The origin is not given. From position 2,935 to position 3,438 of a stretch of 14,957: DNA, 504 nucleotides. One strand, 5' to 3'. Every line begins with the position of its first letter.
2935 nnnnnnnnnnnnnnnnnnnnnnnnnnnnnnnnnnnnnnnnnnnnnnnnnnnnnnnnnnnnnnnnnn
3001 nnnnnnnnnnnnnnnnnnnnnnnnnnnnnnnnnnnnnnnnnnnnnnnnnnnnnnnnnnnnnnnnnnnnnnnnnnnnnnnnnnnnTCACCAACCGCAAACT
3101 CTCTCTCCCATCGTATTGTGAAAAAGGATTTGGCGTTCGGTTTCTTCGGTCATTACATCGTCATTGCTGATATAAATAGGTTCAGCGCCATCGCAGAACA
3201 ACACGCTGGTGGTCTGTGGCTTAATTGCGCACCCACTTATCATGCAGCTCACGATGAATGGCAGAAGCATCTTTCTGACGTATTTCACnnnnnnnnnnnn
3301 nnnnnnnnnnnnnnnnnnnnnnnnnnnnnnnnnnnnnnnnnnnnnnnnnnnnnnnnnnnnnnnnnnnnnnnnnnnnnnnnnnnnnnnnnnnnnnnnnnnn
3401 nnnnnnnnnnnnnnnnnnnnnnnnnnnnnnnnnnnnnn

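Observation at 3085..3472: Overlapping spanin-like pair that is atypically short and not proline-rich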

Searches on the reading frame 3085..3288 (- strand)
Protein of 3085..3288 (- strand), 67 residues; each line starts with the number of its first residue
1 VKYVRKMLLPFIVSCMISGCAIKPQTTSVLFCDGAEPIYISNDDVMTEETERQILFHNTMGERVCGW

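Call 3: search_protein_families(library=phrogs, proteins=[window:3085-3288:-], max_evalue=0.01)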
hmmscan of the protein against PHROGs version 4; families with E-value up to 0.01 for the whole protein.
window:3085-3288:- (67 aa): 1 family
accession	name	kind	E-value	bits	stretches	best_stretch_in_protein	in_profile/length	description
phrog_1275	-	lysis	1.2e-25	90.1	1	1-67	2-71/81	Rz-like spanin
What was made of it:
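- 3085..3288 (-): o-spanin, 67 aa from GTG 3288: a 19-aa lipoprotein signal, the lipobox I-S-G-C, and a 48-aa mature part. The mature part has a 10-11-aa linker and then a compact two-helix domain (residues 31-67) bracketed by the invariant C32 and C65. It matches phrog_1275 'Rz-like spanin' at 1.2e-25 (call 3).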

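Call 4: search_protein_families(library=pfam, proteins=[window:3085-3288:-], max_evalue=0.01)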
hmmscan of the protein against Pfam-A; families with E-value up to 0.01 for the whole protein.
window:3085-3288:- (67 aa): 0 families

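Call 8: find_homologous_proteins(query=window:3085-3288:-, max_evalue=0.001)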
Query window:3085-3288:- (67 aa): 12 proteins with E <= 0.001 among 12 candidates.
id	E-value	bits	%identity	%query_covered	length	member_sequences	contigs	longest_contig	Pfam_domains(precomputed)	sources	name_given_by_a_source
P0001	8.6e-34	132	95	93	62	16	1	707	-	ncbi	ncbi:TPA: hypothetical protein ACP2RB_004932, partial [Escherichia coli]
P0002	2.2e-33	130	97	91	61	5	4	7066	-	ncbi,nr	ncbi:hypothetical protein APT14_23780 [Escherichia coli]|nr:hypothetical protein F9224_20135 [Escher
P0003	1.2e-31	125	95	90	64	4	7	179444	-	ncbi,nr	ncbi:TPA: hypothetical protein HNC65_22775 [Escherichia coli]|nr:hypothetical protein DKQ63_23815 [E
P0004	1.4e-26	109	76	100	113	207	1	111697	-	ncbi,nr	ncbi:hypothetical protein DRL95_17405 [Salmonella enterica subsp. enterica]|nr:hypothetical protein 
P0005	2.4e-26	108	80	91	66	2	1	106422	-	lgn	-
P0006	6.5e-26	107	73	100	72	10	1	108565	-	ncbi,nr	ncbi:hypothetical protein T637_22400 [Enterobacter hormaechei subsp. hoffmannii]|nr:hypothetical pro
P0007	6.7e-25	103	77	91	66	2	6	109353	-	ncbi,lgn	-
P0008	1.2e-23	99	70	100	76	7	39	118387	-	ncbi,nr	ncbi:TPA: hypothetical protein M4731_003467 [Salmonella enterica]|nr:hypothetical protein [Salmonell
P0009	1.3e-23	99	70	100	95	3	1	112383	-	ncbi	-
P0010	5.2e-23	98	75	94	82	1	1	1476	-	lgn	-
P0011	4.4e-22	95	69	100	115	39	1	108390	-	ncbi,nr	ncbi:hypothetical protein CF88_18125 [Salmonella enterica subsp. enterica]|nr:hypothetical protein [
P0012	9.8e-19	84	97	58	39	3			-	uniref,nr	uniref:Uncharacterized protein n=1 Tax=Escherichia coli TaxID=562 RepID=A0A7T8KTJ0_ECOLX|nr:hypothet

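Call 21: search_dna_similar(query=window:3085-3288:-, collection=phages, mode=protein, max_evalue=1, max_rows=60, rows=spread)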
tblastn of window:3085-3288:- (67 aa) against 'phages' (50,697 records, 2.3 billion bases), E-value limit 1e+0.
Records with a match: 373; places in all: 373; records where one place covers at least 80% of the query: 240.
Best place of each record, by identity: 90-95% 3; 60-80% 9; <60% 361.
By first word of the organism name: Salmonella 91; Pseudomonas 63; Serratia 25; Proteus 24; Xanthomonas 21; Yersinia 20; Vibrio 20; Aeromonas 17; Escherichia 15; Burkholderia 11; and 26 more.
By host as written in the record: Salmonella enterica subsp. enterica serovar Typhimurium 24; Pseudomonas aeruginosa 23; - 19; Proteus mirabilis 18; Salmonella enterica 17; Serratia marcescens 17; Yersinia enterocolitica 14; Salmonella sp. 10; and 137 more.
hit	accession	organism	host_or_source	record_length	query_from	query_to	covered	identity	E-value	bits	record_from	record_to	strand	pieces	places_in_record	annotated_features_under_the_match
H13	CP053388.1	Escherichia phage CMS-2020a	Escherichia coli strain SCU-107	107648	1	67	100%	94.0%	9e-38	137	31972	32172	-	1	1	record has no annotation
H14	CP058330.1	Klebsiella phage vB_Kpn_1825-KPC53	Klebsiella pneumoniae subsp. pneumoniae ...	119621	1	67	100%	70.1%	6e-26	103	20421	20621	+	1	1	record has no annotation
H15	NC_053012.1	Serratia phage JS26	Serratia sp. ATCC 39006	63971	5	67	94%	50.8%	2e-10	59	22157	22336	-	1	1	Rz-like spanin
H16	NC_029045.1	Salmonella phage 37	Salmonella gallinarum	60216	1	67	100%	40.6%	3e-11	62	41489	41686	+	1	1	Rz-like spanin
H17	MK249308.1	Salmonella phage TS13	Salmonella enterica subsp. enterica ...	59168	1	67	100%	40.6%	2e-10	59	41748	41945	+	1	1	hypothetical protein (x3)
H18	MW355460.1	Salmonella phage vB_SenS_ER19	Salmonella enterica subsp. enterica ...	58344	1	67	100%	40.6%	2e-10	59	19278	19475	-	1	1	hypothetical protein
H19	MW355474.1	Salmonella phage vB_SenS_BPS1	Salmonella enterica subsp. enterica ...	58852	1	67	100%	40.6%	2e-10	59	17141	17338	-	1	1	hypothetical protein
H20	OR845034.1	Salmonella phage S.Ent 1-35-3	Salmonella enterica subsp. enterica ...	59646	1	67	100%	40.6%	2e-10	59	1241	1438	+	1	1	record has no annotation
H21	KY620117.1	Salmonella phage BSPM4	Salmonella enterica subsp. enterica ...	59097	1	67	100%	40.6%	3e-10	59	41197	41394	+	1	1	hypothetical protein (x2)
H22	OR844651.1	Escherichia phage ECO103 4-12-1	Escherichia coli O103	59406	1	67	100%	40.6%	3e-10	59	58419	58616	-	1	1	record has no annotation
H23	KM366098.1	Salmonella phage BP12C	Salmonella enterica Hadar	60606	1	67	100%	40.6%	3e-10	59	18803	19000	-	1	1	hypothetical protein (x2)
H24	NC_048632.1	Salmonella phage 35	Salmonella gallinarum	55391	1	67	100%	40.6%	3e-10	59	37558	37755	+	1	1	Rz-like spanin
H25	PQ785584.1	Salmonella phage As4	Salmonella enterica subsp. enterica ...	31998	1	67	100%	40.6%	4e-10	59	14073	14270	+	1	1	hypothetical protein (x2)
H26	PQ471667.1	Salmonella phage HMD-P1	Salmonella sp.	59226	1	67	100%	40.6%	4e-10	59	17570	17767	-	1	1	Rz-like spanin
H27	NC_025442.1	Chivirus chi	Salmonella enterica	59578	1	67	100%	40.6%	4e-10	59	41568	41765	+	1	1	40: Rz-like spanin | 39: Rz-like spanin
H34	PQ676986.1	Aeromonas phage vB_C4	Aeromonas veronii C4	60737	1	67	100%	37.3%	7e-7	49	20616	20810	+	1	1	Rz-like spanin (x2)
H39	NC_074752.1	Serratia phage vB_SmaS_Bonzee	Serratia marcescens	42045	7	65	88%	39.0%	2e-6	48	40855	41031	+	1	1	hypothetical protein | I-spanin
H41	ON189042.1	Xanthomonas phage Langgrundblatt1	Xanthomonas translucens pv. translucens ...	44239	2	66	97%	33.8%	1e-2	37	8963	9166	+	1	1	Rz1 | putative Rz protein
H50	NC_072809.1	Pseudomonas phage vB_PaeS_SCUT-S3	Pseudomonas aeruginosa ATCC 9027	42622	15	66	78%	40.3%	3e-3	39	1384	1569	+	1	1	Rz1 | Rz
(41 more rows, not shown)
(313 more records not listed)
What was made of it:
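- Homologues of the lipoprotein occur in 373 phage records (call 21).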

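Call 23: get_annotated_region(hit=H27, flank=1800)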
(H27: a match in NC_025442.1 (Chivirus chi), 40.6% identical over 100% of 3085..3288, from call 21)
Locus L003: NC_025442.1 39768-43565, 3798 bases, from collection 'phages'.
description: Salmonella phage Chi, complete genome.
organism: Chivirus chi (NCBI taxid 1541887)
taxonomy: Viruses; Duplodnaviria; Heunggongvirae; Uroviricota; Caudoviricetes; Casjensviridae; Chivirus
host: Salmonella enterica; source: -; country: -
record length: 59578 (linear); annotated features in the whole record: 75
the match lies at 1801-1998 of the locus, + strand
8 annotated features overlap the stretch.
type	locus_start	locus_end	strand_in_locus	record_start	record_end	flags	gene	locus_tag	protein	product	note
CDS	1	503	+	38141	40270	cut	36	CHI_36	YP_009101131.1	hypothetical protein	gp36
CDS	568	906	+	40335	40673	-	37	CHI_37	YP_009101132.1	Rz-like spanin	gp37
CDS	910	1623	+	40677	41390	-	38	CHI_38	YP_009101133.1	endolysin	gp38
CDS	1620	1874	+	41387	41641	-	39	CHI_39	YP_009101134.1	Rz-like spanin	gp39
CDS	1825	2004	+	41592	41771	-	40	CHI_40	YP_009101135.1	Rz-like spanin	gp40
CDS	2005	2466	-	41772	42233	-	41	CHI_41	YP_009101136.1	nucleoside 2-deoxyribosyltransferase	gp41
CDS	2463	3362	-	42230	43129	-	42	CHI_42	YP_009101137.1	phosphoadenosine phosphosulfate reductase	gp42; phage lambda ninC-like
CDS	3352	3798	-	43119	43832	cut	43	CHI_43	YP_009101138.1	hypothetical protein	gp43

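Call 28: find_related_loci(query=A2, collection=viral_contigs, flank=2500)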
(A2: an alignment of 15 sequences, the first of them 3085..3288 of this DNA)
Query A2 (67 aa) in viral_contigs; peptide patterns used: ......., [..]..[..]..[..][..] (x = any residue, [..] = any of these).
120 stretches matched a pattern; 82 encode a relative of the query (tblastn E <= 1e-3); the best 80 are kept; 80 distinct loci.
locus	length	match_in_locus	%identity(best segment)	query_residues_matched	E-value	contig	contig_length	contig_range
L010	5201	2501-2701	97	1-67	2e-42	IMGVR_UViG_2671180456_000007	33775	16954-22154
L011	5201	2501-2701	97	1-67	2e-42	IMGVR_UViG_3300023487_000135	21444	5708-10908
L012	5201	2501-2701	97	1-67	2e-42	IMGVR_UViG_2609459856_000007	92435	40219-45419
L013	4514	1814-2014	97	1-67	2e-42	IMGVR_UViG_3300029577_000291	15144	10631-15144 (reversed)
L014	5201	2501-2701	97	1-67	2e-42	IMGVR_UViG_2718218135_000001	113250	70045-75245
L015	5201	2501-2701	97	1-67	2e-42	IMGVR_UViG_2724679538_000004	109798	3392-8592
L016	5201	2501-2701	97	1-67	2e-42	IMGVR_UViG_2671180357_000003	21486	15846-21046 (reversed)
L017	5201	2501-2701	97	1-67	2e-42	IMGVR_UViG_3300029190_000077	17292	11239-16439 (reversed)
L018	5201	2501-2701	94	1-67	2e-41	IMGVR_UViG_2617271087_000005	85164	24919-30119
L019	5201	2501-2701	94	1-67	2e-41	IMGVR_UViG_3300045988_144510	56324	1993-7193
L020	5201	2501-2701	94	1-67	2e-41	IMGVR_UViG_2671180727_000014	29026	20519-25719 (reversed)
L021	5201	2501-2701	94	1-67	2e-41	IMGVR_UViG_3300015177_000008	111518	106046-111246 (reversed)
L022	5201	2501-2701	94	1-67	2e-41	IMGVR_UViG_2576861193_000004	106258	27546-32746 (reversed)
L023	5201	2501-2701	96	1-67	1e-41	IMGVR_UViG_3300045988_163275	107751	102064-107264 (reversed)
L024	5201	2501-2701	94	1-67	2e-41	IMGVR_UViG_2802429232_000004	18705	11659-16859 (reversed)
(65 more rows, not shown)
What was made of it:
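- Tried and rejected: The viral-contig scan (call 28) supplied the comparative set instead.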

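Call 42: get_annotated_region(hit=H50, flank=1500)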
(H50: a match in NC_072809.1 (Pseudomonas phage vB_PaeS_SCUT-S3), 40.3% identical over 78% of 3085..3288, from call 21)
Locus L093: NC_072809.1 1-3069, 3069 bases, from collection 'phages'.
description: Pseudomonas phage vB_PaeS_SCUT-S3, complete genome.
organism: Pseudomonas phage vB_PaeS_SCUT-S3 (NCBI taxid 2382122)
taxonomy: Viruses; Duplodnaviria; Heunggongvirae; Uroviricota; Caudoviricetes; Septimatrevirus
host: Pseudomonas aeruginosa ATCC 9027; source: -; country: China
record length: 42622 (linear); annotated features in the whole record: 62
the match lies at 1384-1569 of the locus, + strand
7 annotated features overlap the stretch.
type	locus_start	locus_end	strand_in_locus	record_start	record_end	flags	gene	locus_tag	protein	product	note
CDS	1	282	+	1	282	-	-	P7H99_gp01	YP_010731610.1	hypothetical protein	-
CDS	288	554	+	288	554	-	-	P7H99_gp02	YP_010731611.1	holin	-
CDS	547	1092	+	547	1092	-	-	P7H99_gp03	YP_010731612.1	endolysin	-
CDS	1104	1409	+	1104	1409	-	-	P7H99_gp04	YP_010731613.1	Rz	-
CDS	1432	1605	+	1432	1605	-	-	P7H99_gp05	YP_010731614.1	Rz1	-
CDS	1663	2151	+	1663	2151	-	-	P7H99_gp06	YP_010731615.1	small terminase subunit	-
CDS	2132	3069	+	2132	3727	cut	-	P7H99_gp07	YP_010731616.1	large terminase subunit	-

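Call 43: get_annotated_region(hit=H41, flank=1500)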
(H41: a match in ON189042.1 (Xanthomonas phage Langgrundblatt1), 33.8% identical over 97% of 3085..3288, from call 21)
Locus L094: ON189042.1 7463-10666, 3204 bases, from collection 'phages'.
description: Xanthomonas phage Langgrundblatt1, complete genome.
organism: Xanthomonas phage Langgrundblatt1 (NCBI taxid 2939128)
taxonomy: Viruses; Duplodnaviria; Heunggongvirae; Uroviricota; Caudoviricetes
host: Xanthomonas translucens pv. translucens (DSM 18974); source: sewage; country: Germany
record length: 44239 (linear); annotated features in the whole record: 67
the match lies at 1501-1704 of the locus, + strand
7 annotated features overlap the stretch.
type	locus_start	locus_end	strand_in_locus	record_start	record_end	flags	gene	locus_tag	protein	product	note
CDS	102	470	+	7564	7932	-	-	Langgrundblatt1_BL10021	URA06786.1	putative holin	-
CDS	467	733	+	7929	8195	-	-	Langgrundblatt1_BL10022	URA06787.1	holin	-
CDS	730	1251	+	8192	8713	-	-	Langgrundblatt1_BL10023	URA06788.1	N-acetylmuramoyl-L-alanine amidase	-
CDS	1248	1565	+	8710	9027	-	-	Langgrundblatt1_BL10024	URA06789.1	putative Rz protein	-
CDS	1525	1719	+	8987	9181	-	-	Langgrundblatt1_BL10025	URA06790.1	Rz1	-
CDS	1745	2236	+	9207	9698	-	-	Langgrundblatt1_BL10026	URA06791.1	small terminase subunit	-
CDS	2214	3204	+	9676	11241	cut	-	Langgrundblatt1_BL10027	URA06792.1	large terminase subunit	-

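Call 44: get_annotated_region(hit=H39, flank=1500)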
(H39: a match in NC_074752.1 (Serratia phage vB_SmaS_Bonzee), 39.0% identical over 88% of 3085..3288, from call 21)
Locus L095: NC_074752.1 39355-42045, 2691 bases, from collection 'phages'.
description: Serratia phage vB_SmaS_Bonzee, complete genome.
organism: Serratia phage vB_SmaS_Bonzee (NCBI taxid 2914027)
taxonomy: Viruses; Duplodnaviria; Heunggongvirae; Uroviricota; Caudoviricetes
host: Serratia marcescens; source: raw sewage; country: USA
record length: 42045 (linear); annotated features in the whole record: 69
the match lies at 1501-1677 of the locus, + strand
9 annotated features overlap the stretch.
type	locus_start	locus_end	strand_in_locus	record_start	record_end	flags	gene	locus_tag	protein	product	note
CDS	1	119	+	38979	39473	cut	-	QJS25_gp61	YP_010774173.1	VRR-NUC domain-containing protein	gp61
CDS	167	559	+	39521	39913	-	-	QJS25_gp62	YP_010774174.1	hypothetical protein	gp62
CDS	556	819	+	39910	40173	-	-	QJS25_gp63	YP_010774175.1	holin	gp63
CDS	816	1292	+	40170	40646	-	-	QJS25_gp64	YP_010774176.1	lysozyme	gp64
CDS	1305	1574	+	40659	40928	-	-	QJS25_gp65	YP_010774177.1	I-spanin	gp65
CDS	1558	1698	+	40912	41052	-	-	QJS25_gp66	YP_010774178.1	hypothetical protein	gp66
CDS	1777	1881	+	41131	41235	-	-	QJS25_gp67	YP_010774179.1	hypothetical protein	gp67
CDS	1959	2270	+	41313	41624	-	-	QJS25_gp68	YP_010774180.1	hypothetical protein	gp68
CDS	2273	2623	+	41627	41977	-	-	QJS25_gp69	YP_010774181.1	HNH endonuclease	gp69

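Call 45: get_annotated_region(hit=H34, flank=1500)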
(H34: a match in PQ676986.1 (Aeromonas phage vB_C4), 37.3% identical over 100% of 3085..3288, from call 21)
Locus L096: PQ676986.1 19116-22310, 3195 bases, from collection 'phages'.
description: Aeromonas phage vB_C4, complete genome.
organism: Aeromonas phage vB_C4 (NCBI taxid 3384841)
taxonomy: Viruses; Duplodnaviria; Heunggongvirae; Uroviricota; Caudoviricetes; Casjensviridae
host: Aeromonas veronii C4; source: -; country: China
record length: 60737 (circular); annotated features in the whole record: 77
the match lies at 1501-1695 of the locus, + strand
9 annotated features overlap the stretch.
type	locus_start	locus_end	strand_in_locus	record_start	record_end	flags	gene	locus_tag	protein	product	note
CDS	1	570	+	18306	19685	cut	-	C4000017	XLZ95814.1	hypothetical protein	GeneMark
CDS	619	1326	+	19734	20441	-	-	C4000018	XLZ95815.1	endolysin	GeneMark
CDS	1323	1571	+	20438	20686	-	-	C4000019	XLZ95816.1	Rz-like spanin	GeneMark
CDS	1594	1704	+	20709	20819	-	-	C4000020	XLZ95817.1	Rz-like spanin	GeneMark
CDS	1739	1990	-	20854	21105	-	-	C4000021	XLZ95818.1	hypothetical protein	GeneMark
CDS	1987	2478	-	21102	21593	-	-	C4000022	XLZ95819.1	hypothetical protein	GeneMark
CDS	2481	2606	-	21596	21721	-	-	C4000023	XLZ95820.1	hypothetical protein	GeneMark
CDS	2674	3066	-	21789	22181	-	-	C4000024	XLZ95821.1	hypothetical protein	GeneMark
CDS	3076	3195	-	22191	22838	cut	-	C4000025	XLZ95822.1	3'-phosphatase, 5'-polynucleotide kinase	GeneMark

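Call 57: find_homologous_proteins(query=A3, max_evalue=0.001)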
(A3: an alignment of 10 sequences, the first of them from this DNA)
Query A3 (10 sequences) (67 aa, profile of the alignment): 441 proteins with E <= 0.001 among 1048 candidates; the best 120 are listed.
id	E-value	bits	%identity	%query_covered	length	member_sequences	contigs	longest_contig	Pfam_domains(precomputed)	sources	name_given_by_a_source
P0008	4.0e-29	118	70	100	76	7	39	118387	-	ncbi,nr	ncbi:TPA: hypothetical protein M4731_003467 [Salmonella enterica]|nr:hypothetical protein [Salmonell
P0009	4.2e-29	118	70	100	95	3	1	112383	-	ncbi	-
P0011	6.2e-28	114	69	100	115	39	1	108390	-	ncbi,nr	ncbi:hypothetical protein CF88_18125 [Salmonella enterica subsp. enterica]|nr:hypothetical protein [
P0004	6.4e-28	114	76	100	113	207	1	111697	-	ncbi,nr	ncbi:hypothetical protein DRL95_17405 [Salmonella enterica subsp. enterica]|nr:hypothetical protein 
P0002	1.0e-26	110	97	91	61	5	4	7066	-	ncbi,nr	ncbi:hypothetical protein APT14_23780 [Escherichia coli]|nr:hypothetical protein F9224_20135 [Escher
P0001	1.2e-26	110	95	93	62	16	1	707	-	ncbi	ncbi:TPA: hypothetical protein ACP2RB_004932, partial [Escherichia coli]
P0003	3.3e-26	108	95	90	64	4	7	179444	-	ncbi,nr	ncbi:TPA: hypothetical protein HNC65_22775 [Escherichia coli]|nr:hypothetical protein DKQ63_23815 [E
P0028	1.9e-25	106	41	100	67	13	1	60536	-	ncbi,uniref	ncbi:hypothetical protein [Salmonella enterica]|uniref:hypothetical protein n=1 Tax=Salmonella enter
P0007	2.0e-25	106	77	91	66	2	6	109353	-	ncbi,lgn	-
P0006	4.6e-25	105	73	100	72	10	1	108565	-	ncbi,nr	ncbi:hypothetical protein T637_22400 [Enterobacter hormaechei subsp. hoffmannii]|nr:hypothetical pro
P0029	7.2e-25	104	66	100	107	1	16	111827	-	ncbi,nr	ncbi:hypothetical protein CBR20_15815 [Cronobacter sakazakii]|nr:hypothetical protein [Cronobacter s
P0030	1.7e-24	103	43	100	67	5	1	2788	-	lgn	-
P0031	2.6e-24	102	39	88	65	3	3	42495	-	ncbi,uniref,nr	ncbi:hypothetical protein CARROT_61 [Serratia phage vB_SmaS_Carrot]|uniref:O-spanin n=1 Tax=Serratia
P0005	8.5e-24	101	80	91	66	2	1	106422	-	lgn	-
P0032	1.1e-23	100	41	100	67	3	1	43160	-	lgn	-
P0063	1.1e-19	87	43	90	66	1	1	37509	-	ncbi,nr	ncbi:hypothetical protein ABO04_04920 [Nitrosomonas sp. HPC101]|nr:hypothetical protein [Nitrosomona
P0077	1.2e-18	84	53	54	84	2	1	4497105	-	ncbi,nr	ncbi:hypothetical protein CAL14_05645 [Bordetella genomosp. 9]|nr:hypothetical protein CAL14_05645 [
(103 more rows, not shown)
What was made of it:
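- On PHROG 1026 / PHROG 1275 (short 'Rz-like spanin' families); SpaninDB 'Chi' o-spanin family: Identity to Chi gp40 is 41% and to the Enc34 Rz1-like protein 43% (calls 21, 57).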

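Call 63: search_protein_families(library=ncbifam, proteins=[window:3085-3288:-], max_evalue=1)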
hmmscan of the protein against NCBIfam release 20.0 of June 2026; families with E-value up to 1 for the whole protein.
window:3085-3288:- (67 aa): 0 families

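Call 65: search_protein_families(library=padloc, proteins=[window:3085-3288:-], max_evalue=1)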
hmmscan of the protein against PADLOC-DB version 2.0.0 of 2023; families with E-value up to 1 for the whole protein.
window:3085-3288:- (67 aa): 0 families
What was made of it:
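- There are no hits to any exclusion or defence family in PHROGs or PADLOC (calls 3, 65).
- Tried and rejected: No meaningful hits (calls 4, 63, 65).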

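Call 66: predict_structure(alignment_id=A5)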
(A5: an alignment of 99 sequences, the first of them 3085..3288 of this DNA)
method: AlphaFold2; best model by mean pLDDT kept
length: 67 residues; sequences in the alignment: 99
mean_pLDDT: 83.1   pTM: 0.53
mean pLDDT of the five models: 83.1, 82.6, 82.1, 80.8, 80.1
residues with pLDDT >= 90: 35; 70-90: 15; 50-70: 17; < 50: 0
segments of 3 or more residues with pLDDT < 50: none
pLDDT, mean of each block of 10 residues (from residue 1): 60 71 69 94 98 98 95
secondary structure, 60 per line:
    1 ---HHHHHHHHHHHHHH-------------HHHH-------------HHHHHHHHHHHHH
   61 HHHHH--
elements in order: H4-17 H31-34 H48-65
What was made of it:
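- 3085..3288 (-): AF2 gives pLDDT 94-98 for residues 31-67 (call 66).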

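Call 69: fold_search(model_id=the predicted structure, library=viral)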
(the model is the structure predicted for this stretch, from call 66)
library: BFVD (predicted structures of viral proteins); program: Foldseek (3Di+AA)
matches with E <= 10: 33; with E <= 0.001: 3
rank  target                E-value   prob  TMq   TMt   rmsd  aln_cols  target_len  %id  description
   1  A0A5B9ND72            2.6e-04  1.00  0.58  0.49   4.2        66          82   39  O-spanin [Proteus phage Saba]
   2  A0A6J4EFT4            5.3e-04  1.00  0.60  0.81   1.7        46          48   46  Uncharacterized protein [Salmonella phage SAP012]
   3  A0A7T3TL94            9.4e-04  1.00  0.50  0.51   4.2        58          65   38  (no name in the UniProt tables at hand)
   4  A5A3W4                1.9e-03  1.00  0.53  0.40  21.2        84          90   20  (no name in the UniProt tables at hand)
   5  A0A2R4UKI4            1.2e-02  1.00  0.53  0.40   4.3        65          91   34  O-spanin [Pectobacterium phage PP101]
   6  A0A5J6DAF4            1.7e-02  1.00  0.48  0.74   0.6        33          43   55  Uncharacterized protein [Erwinia phage pEp_SNUABM_08]
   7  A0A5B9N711            1.8e-02  1.00  0.51  0.50   4.2        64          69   30  O-spanin [Escherichia phage Mangalitsa]
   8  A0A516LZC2            3.2e-02  0.99  0.50  0.54   9.2        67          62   31  (no name in the UniProt tables at hand)
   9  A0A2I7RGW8            4.2e-02  1.00  0.48  0.60   4.2        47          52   32  (no name in the UniProt tables at hand)
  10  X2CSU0                5.5e-02  1.00  0.52  0.59   4.1        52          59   38  Uncharacterized protein [Pectobacterium phage PM1]
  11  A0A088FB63            6.4e-02  0.98  0.51  0.49   6.5        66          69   26  (no name in the UniProt tables at hand)
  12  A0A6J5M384            7.9e-02  0.95  0.50  0.50   5.0        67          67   28  Uncharacterized protein [uncultured Caudovirales phage]
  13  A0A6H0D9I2            1.3e-01  0.98  0.49  0.51   4.1        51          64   35  Uncharacterized protein [Pantoea phage vB_PagM_SSEM1]
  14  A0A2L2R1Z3            2.0e-01  0.84  0.48  0.44   4.6        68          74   29  (no name in the UniProt tables at hand)
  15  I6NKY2                6.0e-01  0.47  0.36  0.28   6.5        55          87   27  Rz1 [Burkholderia phage vB_BceS_KL1]
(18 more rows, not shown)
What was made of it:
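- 3085..3288 (-): The top BFVD fold hits are annotated O-spanins (call 69).
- The o-spanin domain is predicted confidently (call 66), and its best fold matches are annotated O-spanins (call 69).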
